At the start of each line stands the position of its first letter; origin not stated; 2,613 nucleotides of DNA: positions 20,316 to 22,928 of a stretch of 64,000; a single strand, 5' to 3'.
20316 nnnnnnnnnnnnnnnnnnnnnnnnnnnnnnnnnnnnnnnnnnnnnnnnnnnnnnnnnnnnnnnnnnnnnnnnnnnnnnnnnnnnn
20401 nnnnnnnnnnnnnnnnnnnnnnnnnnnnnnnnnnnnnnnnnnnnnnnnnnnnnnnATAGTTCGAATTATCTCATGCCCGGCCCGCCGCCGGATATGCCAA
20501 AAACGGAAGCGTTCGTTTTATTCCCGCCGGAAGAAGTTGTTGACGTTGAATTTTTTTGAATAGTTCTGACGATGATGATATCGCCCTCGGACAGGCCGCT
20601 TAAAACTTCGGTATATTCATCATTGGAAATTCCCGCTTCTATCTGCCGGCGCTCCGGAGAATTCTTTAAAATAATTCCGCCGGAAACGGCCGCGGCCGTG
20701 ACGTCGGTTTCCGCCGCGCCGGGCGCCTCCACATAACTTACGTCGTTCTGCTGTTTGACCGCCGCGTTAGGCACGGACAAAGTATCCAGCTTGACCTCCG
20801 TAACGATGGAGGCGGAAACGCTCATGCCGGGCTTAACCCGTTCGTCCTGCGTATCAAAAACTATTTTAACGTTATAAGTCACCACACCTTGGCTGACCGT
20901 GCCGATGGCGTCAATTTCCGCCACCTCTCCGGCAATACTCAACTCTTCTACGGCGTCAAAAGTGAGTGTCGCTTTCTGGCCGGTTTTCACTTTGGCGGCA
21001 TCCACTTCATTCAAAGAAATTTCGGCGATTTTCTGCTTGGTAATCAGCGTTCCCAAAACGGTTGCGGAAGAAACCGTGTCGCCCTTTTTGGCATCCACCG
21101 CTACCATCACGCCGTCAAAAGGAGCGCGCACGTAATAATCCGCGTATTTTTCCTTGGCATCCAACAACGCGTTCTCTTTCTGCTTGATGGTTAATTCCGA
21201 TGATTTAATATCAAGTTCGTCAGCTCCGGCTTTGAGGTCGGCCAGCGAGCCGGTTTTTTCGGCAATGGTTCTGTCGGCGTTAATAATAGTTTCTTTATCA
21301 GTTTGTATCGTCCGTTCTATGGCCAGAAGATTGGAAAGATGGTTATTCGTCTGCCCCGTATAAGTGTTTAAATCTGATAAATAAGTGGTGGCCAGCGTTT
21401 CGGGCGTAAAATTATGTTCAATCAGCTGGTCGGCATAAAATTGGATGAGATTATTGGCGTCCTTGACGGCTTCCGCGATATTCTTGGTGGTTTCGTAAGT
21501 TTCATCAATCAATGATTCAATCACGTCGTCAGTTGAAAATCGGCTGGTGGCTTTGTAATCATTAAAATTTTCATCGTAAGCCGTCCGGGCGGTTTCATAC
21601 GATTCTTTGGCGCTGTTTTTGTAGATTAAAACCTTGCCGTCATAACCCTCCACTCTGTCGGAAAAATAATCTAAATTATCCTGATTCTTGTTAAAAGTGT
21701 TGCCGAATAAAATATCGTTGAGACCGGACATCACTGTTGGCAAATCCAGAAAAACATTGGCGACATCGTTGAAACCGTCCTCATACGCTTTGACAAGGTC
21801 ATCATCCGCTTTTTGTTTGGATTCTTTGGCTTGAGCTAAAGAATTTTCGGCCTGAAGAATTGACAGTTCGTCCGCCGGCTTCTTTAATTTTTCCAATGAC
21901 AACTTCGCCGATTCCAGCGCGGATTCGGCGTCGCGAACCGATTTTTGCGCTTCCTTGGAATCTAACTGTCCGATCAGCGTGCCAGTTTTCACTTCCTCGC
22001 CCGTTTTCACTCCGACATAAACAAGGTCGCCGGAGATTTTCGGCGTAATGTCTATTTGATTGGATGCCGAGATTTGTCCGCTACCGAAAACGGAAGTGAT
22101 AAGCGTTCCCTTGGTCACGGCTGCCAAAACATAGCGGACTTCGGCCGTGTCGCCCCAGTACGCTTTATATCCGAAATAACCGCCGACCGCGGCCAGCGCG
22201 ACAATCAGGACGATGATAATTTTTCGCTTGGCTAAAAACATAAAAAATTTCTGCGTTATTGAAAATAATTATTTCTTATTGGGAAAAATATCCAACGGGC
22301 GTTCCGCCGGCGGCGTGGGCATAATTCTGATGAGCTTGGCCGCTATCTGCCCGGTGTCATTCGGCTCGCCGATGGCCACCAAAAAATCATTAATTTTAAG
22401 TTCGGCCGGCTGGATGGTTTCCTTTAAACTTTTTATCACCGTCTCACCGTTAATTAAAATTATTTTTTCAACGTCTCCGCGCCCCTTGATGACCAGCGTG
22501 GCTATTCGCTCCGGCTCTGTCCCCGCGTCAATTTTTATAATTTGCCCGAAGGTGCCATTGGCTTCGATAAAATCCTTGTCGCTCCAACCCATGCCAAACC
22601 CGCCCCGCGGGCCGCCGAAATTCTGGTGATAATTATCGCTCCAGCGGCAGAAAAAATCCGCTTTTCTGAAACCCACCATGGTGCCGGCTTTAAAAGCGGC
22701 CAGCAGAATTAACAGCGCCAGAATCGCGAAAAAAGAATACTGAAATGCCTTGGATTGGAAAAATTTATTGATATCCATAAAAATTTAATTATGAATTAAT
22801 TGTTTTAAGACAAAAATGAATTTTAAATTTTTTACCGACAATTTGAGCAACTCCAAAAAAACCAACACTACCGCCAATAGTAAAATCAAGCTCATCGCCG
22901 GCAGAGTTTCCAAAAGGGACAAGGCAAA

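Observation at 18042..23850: ECF sigma / anti-sigma controlled MacAB-type exporter bracketed by two paralogous small membrane-anchored proteins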

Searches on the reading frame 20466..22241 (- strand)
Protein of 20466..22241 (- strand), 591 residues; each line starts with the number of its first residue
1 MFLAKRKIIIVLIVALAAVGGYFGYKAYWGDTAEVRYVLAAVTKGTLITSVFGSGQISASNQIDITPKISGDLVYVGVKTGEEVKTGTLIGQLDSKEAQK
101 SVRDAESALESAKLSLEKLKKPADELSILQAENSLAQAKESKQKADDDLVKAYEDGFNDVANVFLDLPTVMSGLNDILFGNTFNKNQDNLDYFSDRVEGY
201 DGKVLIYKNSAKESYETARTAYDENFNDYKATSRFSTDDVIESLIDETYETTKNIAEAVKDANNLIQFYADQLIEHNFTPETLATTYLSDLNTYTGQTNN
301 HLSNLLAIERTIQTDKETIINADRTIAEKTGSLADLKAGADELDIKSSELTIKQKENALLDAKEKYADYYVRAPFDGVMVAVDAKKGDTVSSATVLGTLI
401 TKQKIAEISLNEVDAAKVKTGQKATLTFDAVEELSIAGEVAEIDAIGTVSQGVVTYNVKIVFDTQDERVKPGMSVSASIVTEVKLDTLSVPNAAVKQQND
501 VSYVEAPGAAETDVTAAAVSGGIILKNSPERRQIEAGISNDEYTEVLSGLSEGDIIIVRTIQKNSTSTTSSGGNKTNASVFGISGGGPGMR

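Call 4: search_protein_families(library=pfam, proteins=[window:20466-22241:-], max_evalue=1)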
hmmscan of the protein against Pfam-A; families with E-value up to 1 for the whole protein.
window:20466-22241:- (591 aa): 7 families
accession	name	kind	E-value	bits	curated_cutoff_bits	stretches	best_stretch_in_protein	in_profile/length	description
PF16576.10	HlyD_D23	-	8.3e-14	51.8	30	2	350-475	89-214/214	Barrel-sandwich domain of CusB or HlyD membrane-fusion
PF13437.12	HlyD_3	-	7e-13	49.7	22.2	1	371-472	2-106/106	HlyD family secretion protein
PF00364.28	Biotin_lipoyl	-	0.0027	17.9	22.1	0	371-398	45-72/73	Biotin-requiring enzyme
PF11752.14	DUF3309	-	0.0089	16.6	22.3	1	8-30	5-27/50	Protein of unknown function (DUF3309)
PF13533.13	Biotin_lipoyl_2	-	0.029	14.6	29.8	1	65-94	3-32/32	Biotin-lipoyl like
PF01551.29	Peptidase_M23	-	0.12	13.1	28.7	0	75-98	54-77/96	Peptidase family M23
PF03682.18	UPF0158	-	0.36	11.3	21.1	0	181-276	13-111/157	Uncharacterised protein family (UPF0158)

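Call 7: search_protein_families(library=ncbifam, proteins=[window:20466-22241:-], max_evalue=0.1)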
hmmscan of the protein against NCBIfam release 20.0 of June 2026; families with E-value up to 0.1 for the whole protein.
window:20466-22241:- (591 aa): 18 families
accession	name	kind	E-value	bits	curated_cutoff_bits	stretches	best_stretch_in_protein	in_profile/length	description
TIGR01730.1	RND_mfp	subfamily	2.2e-39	135.3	94.9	2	292-563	60-312/322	efflux RND transporter periplasmic adaptor subunit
TIGR00998.1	8a0101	subfamily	6.9e-17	61.4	390.8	2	347-448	183-286/334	EmrA/EmrK family multidrug efflux transporter periplasmic adaptor subunit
NF008606.0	PRK11578.1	equivalog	1.6e-16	60.4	342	2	5-119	8-118/371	macrolide transporter subunit MacA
TIGR00999.1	8a0102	subfamily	3.4e-16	59.1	319.3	1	352-504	74-227/271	CzcB/NccB family metal efflux transporter periplasmic adaptor subunit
NF007785.0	PRK10476.1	equivalog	7.3e-16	57.9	376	2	344-444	184-285/347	multidrug transporter subunit MdtN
TIGR02971.1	heterocyst_DevB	subfamily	3.3e-14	53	129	2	316-445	152-280/327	ABC exporter membrane fusion protein, DevB family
NF002939.0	PRK03598.1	equivalog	1.2e-11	44.3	393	2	51-151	36-133/332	secretion protein HlyD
TIGR01843.1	type_I_hlyD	subfamily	6.6e-11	41.8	208.65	2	224-482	132-399/422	HlyD family type I secretion periplasmic adaptor subunit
NF008589.1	PRK11556.1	equivalog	1.2e-08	34.3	391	2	49-121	71-143/392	MdtA/MuxA family multidrug efflux RND transporter periplasmic adaptor subunit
NF045904.1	RND-peri-MexE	equivalog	1.9e-08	33.7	714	1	54-140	55-145/390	multidrug efflux RND transporter periplasmic adaptor subunit MexE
TIGR03794.1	NHLM_micro_HlyD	equivalog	6.4e-07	28.6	156.2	1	45-444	40-337/421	NHLP bacteriocin system secretion protein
NF007303.0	PRK09783.1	subfamily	8.5e-07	27.7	390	1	366-503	212-347/414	copper/silver efflux system membrane fusion protein CusB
NF011715.0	PRK15136.1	equivalog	5.5e-06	25.3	563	1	59-113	58-112/390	multidrug efflux MFS transporter periplasmic adaptor subunit EmrA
NF033834.1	RND_adapt_MexA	exception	8.8e-05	21.8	750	1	4-145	6-146/373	multidrug efflux RND transporter periplasmic adaptor subunit MexA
NF045680.1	DiMtlExpIhpB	equivalog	0.00021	20.4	450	1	358-557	127-307/326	divalent metal ion exporter adaptor subunit IhpB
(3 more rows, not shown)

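Call 40: search_solved_structures(query=window:20466-22241:-, max_evalue=0.001)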
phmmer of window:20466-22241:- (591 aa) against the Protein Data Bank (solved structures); distinct sequences matched with E-value up to 0.001: 10.
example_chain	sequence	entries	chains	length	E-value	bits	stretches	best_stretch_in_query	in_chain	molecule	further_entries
4dk0_A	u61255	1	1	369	8.9e-14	54.5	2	338-563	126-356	Putative MacA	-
4dk1_A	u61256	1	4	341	4.7e-13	52.1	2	35-128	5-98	Putative MacA, Multidrug resistance protein mexA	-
3lnn_A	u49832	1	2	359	1.4e-10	43.9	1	371-500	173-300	Membrane fusion protein (MFP) heavy metal cation efflux ZneB (CzcB-like)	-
9qgy_G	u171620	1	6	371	4.1e-10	42.4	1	34-140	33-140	Macrolide export protein MacA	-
5nik_D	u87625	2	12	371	5.6e-10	41.9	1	34-119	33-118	Macrolide export protein MacA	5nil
3fpp_A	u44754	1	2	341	1.7e-09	40.4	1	39-119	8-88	Macrolide-specific efflux protein macA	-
4tko_B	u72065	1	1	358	7.5e-06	28.3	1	337-456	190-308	EmrA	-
6vej_P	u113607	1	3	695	1.6e-05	27.2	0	344-485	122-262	Probable Resistance-Nodulation-Cell Division (RND) efflux membrane fusion protein,Probable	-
20yy_D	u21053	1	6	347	0.00014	24.1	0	351-509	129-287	Multidrug efflux RND transporter periplasmic adaptor subunit MexJ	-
4l8j_A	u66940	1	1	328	0.00032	23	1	31-144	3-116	Putative efflux transporter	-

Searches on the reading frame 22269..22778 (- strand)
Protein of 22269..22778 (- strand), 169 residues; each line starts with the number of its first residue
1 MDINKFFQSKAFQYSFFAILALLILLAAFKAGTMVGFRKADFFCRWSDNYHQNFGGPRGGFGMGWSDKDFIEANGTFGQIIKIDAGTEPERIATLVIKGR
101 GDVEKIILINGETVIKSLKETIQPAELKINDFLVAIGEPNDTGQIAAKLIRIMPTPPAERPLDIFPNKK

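Call 4: search_protein_families(library=pfam, proteins=[window:22269-22778:-], max_evalue=1)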
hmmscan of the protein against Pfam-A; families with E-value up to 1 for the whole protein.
window:22269-22778:- (169 aa): 0 families

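Call 7: search_protein_families(library=ncbifam, proteins=[window:22269-22778:-], max_evalue=0.1)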
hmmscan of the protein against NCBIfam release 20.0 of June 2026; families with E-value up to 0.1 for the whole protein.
window:22269-22778:- (169 aa): 0 families

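Call 9: find_homologous_proteins(query=window:22269-22778:-)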
Query window:22269-22778:- (169 aa): 359 proteins with E <= 0.001 among 412 candidates; the best 120 are listed.
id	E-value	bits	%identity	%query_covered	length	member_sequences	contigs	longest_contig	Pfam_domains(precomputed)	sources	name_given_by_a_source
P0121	3.0e-108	377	100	100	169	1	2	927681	-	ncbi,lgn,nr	ncbi:MAG: hypothetical protein PHD51_00645 [Patescibacteria group bacterium]|nr:hypothetical protein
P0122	6.9e-62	226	63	100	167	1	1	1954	-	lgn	-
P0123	5.5e-60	220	61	99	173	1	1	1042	-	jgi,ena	-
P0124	6.6e-60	220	59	91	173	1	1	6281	-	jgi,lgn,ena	-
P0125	7.1e-60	219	60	98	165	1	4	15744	-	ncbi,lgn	-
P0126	8.1e-59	216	64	90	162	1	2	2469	-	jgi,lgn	jgi:hypothetical protein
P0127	1.0e-58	216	62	95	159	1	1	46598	PF18914.7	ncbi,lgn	-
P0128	3.7e-58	214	64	89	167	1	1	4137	-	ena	-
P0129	6.9e-58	213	57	100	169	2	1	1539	-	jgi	jgi:hypothetical protein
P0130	1.7e-57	212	63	98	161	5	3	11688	-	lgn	-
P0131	4.9e-57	210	62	89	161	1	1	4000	-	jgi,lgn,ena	-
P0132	9.5e-57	209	58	99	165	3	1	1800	-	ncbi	-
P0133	1.1e-56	209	62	93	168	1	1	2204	-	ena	-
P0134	1.4e-56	209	60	98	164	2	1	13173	-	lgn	-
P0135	1.4e-56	209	63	95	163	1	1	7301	-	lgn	-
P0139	3.6e-56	207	60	91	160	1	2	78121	-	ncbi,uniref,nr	ncbi:MAG: hypothetical protein A2Y82_03500 [Candidatus Buchananbacteria bacterium RBG_13_36_9]|unire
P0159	6.9e-55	203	61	91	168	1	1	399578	-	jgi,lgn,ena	-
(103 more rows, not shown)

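Call 11: find_encoding_contigs(protein=P0159, flank=8000, max_places=3)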
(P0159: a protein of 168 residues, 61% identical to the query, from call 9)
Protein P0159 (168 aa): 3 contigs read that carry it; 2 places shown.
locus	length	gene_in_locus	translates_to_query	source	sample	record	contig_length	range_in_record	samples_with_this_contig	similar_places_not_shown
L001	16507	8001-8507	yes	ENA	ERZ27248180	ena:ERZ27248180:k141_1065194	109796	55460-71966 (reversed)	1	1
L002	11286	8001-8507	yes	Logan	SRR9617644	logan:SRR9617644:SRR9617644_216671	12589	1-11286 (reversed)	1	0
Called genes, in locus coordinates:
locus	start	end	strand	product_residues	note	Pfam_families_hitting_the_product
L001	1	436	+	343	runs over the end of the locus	-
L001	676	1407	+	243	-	-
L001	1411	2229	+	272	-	PF00011:HSP20 (faint), PF09650:PHA_gran_rgn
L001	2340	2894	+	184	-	PF00293:NUDIX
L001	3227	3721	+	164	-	PF00293:NUDIX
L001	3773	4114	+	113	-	PF02261:Asp_decarbox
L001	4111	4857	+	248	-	PF02527:GidB (faint), PF13847:Methyltransf_31, PF08241:Methyltransf_11 (weak), PF08242:Methyltransf_12 (weak), PF13649:Methyltransf_25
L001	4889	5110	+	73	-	PF11373:DUF3175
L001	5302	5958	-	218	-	-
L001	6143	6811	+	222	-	PF00413:Peptidase_M10 (weak)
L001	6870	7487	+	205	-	PF04542:Sigma70_r2, PF08281:Sigma70_r4_2, PF04545:Sigma70_r4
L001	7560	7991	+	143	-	-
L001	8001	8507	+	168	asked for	-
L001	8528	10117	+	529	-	PF25919:BSH_CusB (faint), PF25917:BSH_RND, PF25973:BSH_CzcB, PF25990:Beta-barrel_YknX, PF25967:RND-MFP_C (weak), PF25975:CzcB_C (weak), PF25989:YknX_C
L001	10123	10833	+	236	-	PF02463:SMC_N (faint), PF00005:ABC_tran, PF13304:AAA_21 (faint)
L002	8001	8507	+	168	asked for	-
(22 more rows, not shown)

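Call 15: find_encoding_contigs(protein=P0139, flank=8000, max_places=2)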
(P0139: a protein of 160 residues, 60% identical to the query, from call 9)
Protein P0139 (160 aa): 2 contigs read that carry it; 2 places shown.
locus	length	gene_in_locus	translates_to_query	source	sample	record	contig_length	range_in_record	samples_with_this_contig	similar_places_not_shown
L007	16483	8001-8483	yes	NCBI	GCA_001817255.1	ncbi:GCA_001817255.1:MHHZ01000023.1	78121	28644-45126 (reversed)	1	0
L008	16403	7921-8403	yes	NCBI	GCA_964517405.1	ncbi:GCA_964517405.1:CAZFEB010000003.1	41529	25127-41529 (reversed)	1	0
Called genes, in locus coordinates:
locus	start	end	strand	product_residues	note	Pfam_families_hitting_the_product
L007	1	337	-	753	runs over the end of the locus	PF01138:RNase_PH, PF03725:RNase_PH_C, PF01138:RNase_PH, PF00013:KH_1, PF00575:S1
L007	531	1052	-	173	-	PF01936:NYN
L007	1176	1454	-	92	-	PF00312:Ribosomal_S15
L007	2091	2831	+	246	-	PF02578:Cu-oxidase_4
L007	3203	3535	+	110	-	-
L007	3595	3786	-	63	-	-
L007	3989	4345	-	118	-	-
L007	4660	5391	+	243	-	PF01978:TrmB, PF12802:MarR_2 (weak)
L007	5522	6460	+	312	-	PF02899:Phage_int_SAM_1, PF13102:Phage_int_SAM_5, PF13495:Phage_int_SAM_4, PF00589:Phage_integrase, PF22823:MrpR_C_cat (weak)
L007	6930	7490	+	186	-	PF04542:Sigma70_r2, PF08281:Sigma70_r4_2, PF04545:Sigma70_r4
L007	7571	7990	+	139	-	-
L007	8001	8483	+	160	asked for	-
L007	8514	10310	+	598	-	-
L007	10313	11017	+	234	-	PF00005:ABC_tran, PF02463:SMC_N (weak)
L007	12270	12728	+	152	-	PF18914:DUF5666 (weak)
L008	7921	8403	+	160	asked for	-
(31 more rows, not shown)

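Call 19: find_related_loci(query=A1, collection=genome_contigs, flank=8000)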
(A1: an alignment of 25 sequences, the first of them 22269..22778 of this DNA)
Query A1 (169 aa) in genome_contigs; peptide patterns used: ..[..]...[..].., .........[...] (x = any residue, [..] = any of these).
308 stretches matched a pattern; 271 encode a relative of the query (tblastn E <= 1e-3); the best 80 are kept; 80 distinct loci.
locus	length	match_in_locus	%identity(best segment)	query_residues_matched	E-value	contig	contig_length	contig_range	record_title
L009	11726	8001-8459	59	1-160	7e-60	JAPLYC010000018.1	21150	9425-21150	MAG: Candidatus Parcubacteria bacterium isolate LacPavin_0920_SED3_MAG_40_21 LacPavin_0920_SED3_scaffold_2075890, whole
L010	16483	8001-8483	57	1-168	3e-59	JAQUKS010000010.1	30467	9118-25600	MAG: Candidatus Paceibacterota bacterium isolate STD1_112 NODE_3046_length_30467_cov_3.888662_Sandtown_D1, whole genome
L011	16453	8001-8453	57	1-158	6e-57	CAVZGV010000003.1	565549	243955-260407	MAG: Candidatus Falkowbacteria bacterium isolate MFD04716.bin.1.162 genome assembly, contig: contig_23783, whole genome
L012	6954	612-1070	55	1-160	1e-56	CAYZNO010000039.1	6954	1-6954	MAG TPA_asm: uncultured Gammaproteobacteria bacterium isolate binchicken_co274_53 genome assembly, contig: NODE_25744_le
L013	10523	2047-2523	57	1-166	2e-56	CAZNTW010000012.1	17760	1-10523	MAG TPA_asm: uncultured Gammaproteobacteria bacterium isolate binchicken_co387_694 genome assembly, contig: NODE_3430_le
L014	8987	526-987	58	1-154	5e-56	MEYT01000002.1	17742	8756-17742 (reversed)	MAG: Candidatus Azambacteria bacterium RIFCSPLOWO2_01_FULL_46_26 rifcsplowo2_01_scaffold_10238, whole genome shotgun seq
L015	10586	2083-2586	56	1-169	8e-55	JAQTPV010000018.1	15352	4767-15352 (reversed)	MAG: Candidatus Paceibacterota bacterium isolate STB_124 NODE_9209_length_15352_cov_3.380821_Sandtown_B, whole genome sh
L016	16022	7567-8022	54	1-159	2e-54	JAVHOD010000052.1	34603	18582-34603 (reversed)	MAG: Candidatus Paceibacterota bacterium isolate WB02no9_41_8 NODE_638_length_34603_cov_5.105824, whole genome shotgun s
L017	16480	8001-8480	56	1-157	2e-53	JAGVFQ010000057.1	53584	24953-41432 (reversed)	MAG: Patescibacteria group bacterium isolate DeMMO2_29 c_000000001480, whole genome shotgun sequence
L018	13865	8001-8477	53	1-162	6e-53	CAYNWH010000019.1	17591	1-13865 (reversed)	MAG TPA_asm: uncultured Gammaproteobacteria bacterium isolate SRP214966_co1_418 genome assembly, contig: NODE_4804_lengt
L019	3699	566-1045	54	1-156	1e-52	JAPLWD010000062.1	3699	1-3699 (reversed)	MAG: Candidatus Gribaldobacteria bacterium isolate LacPavin_0419_WC90_MAG_37_6 LacPavin_0419_WC90_scaffold_634683, whole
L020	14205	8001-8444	61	1-155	4e-52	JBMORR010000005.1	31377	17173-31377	MAG: Patescibacteria group bacterium isolate Betzabe_MAG185 MAG185_5, whole genome shotgun sequence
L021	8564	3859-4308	61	1-157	3e-51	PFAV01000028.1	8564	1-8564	MAG: bacterium (Candidatus Gribaldobacteria) CG10_big_fil_rev_8_21_14_0_10_41_12 CG10_8_21_14_0.10_scaffold_9277_c, whol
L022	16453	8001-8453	57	1-158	5e-51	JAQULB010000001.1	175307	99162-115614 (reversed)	MAG: Candidatus Paceibacterota bacterium isolate STD1_120 NODE_145_length_175307_cov_6.019460_Sandtown_D1, whole genome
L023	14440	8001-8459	58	1-154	2e-50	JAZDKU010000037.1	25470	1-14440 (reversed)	MAG: bacterium isolate MEGAHIT-group-0.551 k141_9250204, whole genome shotgun sequence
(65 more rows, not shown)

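Call 31: predict_structure(alignment_id=A1)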
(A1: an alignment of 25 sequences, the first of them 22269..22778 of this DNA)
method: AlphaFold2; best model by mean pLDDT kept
length: 169 residues; sequences in the alignment: 25
mean_pLDDT: 78.3   pTM: 0.53
mean pLDDT of the five models: 78.3, 77.2, 75.5, 72.3, 71.9
residues with pLDDT >= 90: 64; 70-90: 59; 50-70: 26; < 50: 20
segments of 3 or more residues with pLDDT < 50: 49-59, 63-68
pLDDT, mean of each block of 10 residues (from residue 1): 79 95 96 83 58 47 48 76 82 87 87 88 91 89 87 82 53
secondary structure, 60 per line:
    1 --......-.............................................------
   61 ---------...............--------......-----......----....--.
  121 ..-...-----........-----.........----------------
elements in order: H3-8 H10-54 H70-74 E75-84 E93-98 E104-109 E114-117 E120-122 E132-139 E145-153

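Call 77: search_protein_families(library=pfam, alignment_id=A1, max_evalue=0.1)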
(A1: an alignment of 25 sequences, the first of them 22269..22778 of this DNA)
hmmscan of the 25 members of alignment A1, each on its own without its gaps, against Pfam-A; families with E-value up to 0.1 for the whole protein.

A. member 1, window:22269-22778:- (169 aa): 0 families

B. families by the number of members that match (of 25 scanned): 8 families
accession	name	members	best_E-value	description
PF18914.6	DUF5666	17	2.5e-07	Domain of unknown function (DUF5666)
PF10541.14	KASH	3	0.00091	Nuclear envelope localisation domain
PF03268.19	DUF267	2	0.011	Caenorhabditis protein of unknown function, DUF267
PF12869.13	tRNA_anti-like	1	0.021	tRNA_anti-like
PF14654.11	Epiglycanin_C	1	0.032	Mucin, cleavage site, TM and cytoplasmic tail region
PF02404.20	SCF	1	0.046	Stem cell factor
PF11240.13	DUF3042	1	0.048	Protein of unknown function (DUF3042)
PF14312.12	FG-GAP_2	1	0.068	FG-GAP repeat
